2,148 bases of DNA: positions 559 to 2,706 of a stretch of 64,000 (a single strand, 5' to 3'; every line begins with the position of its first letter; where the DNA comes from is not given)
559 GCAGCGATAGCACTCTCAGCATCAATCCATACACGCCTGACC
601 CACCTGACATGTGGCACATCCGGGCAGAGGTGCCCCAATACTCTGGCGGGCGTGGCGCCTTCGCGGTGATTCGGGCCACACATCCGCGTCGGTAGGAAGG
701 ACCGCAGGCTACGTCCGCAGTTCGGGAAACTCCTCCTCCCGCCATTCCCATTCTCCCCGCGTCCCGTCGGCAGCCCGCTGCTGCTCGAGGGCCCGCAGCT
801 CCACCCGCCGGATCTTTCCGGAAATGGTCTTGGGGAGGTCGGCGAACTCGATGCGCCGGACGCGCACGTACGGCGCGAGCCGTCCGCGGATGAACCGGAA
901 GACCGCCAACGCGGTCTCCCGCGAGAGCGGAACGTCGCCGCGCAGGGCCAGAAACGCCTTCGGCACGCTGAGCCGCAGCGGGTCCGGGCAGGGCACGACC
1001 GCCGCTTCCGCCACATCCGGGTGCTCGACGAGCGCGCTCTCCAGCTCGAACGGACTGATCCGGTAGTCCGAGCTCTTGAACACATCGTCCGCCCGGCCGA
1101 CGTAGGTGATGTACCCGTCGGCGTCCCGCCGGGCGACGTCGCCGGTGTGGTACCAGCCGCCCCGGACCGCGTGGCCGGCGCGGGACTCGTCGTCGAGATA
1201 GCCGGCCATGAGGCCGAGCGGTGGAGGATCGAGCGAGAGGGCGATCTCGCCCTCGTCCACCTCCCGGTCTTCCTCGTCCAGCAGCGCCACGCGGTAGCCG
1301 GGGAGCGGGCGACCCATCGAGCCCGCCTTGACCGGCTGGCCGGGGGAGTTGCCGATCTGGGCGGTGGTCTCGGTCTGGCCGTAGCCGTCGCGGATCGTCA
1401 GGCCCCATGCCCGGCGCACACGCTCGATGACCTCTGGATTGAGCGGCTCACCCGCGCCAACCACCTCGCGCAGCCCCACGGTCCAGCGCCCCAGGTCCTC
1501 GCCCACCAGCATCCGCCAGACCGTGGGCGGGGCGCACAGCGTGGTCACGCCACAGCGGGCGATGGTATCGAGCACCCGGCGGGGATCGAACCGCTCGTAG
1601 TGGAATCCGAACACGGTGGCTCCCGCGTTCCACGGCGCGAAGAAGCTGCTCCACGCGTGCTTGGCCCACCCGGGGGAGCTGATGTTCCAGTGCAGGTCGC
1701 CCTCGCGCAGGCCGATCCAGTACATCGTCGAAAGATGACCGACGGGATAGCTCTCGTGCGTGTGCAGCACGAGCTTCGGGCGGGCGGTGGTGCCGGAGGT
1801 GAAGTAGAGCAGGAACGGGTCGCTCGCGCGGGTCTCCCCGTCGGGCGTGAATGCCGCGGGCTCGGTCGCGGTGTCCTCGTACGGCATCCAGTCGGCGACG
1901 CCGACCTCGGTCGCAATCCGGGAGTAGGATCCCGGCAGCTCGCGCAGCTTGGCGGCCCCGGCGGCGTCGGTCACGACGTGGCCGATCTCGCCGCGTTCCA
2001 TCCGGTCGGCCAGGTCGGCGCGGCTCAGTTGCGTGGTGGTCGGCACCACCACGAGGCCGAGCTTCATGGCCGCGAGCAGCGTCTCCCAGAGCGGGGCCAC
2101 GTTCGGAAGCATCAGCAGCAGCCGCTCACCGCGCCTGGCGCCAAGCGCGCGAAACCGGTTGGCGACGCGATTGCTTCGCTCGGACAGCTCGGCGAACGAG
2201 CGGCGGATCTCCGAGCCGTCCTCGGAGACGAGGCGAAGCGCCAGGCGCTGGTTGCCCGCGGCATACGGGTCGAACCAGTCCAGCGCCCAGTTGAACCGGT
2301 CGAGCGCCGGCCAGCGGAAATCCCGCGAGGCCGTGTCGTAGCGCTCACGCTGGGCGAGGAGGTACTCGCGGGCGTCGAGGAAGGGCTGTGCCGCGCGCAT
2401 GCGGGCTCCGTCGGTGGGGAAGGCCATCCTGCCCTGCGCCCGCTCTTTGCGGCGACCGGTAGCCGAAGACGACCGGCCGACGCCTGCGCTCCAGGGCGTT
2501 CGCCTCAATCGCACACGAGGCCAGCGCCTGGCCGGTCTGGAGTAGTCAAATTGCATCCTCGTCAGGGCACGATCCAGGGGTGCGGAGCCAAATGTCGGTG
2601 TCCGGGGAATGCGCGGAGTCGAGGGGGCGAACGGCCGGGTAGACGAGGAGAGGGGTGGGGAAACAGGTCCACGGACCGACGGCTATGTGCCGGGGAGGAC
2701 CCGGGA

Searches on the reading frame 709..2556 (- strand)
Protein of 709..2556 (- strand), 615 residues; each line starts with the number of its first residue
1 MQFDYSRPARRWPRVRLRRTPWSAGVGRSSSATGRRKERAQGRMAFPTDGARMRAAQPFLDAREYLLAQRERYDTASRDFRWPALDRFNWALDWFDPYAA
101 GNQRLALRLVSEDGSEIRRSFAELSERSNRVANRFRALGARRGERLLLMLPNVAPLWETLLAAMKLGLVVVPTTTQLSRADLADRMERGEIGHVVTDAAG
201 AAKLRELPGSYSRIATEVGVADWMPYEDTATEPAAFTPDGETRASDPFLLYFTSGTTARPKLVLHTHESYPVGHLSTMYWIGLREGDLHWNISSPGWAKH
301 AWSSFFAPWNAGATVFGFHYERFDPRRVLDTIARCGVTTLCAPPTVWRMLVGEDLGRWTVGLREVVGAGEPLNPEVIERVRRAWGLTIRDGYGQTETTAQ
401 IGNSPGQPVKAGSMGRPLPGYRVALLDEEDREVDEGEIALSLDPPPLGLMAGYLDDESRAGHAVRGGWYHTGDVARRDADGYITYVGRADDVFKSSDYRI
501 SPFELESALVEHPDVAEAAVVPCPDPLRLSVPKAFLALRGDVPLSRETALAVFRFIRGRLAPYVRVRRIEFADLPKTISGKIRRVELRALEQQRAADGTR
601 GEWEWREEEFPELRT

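Call 58: search_protein_families(library=pfam, proteins=[window:709-2556:-], max_evalue=0.00001)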
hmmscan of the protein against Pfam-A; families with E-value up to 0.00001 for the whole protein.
window:709-2556:- (615 aa): 2 families
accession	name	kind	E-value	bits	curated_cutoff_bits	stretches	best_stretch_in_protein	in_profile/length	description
PF00501.34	AMP-binding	-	4.8e-60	203.8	29.9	1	111-454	16-384/384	AMP-binding enzyme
PF13193.12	AMP-binding_C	-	1.2e-17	65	24.5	1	504-581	1-76/76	AMP-binding enzyme C-terminal domain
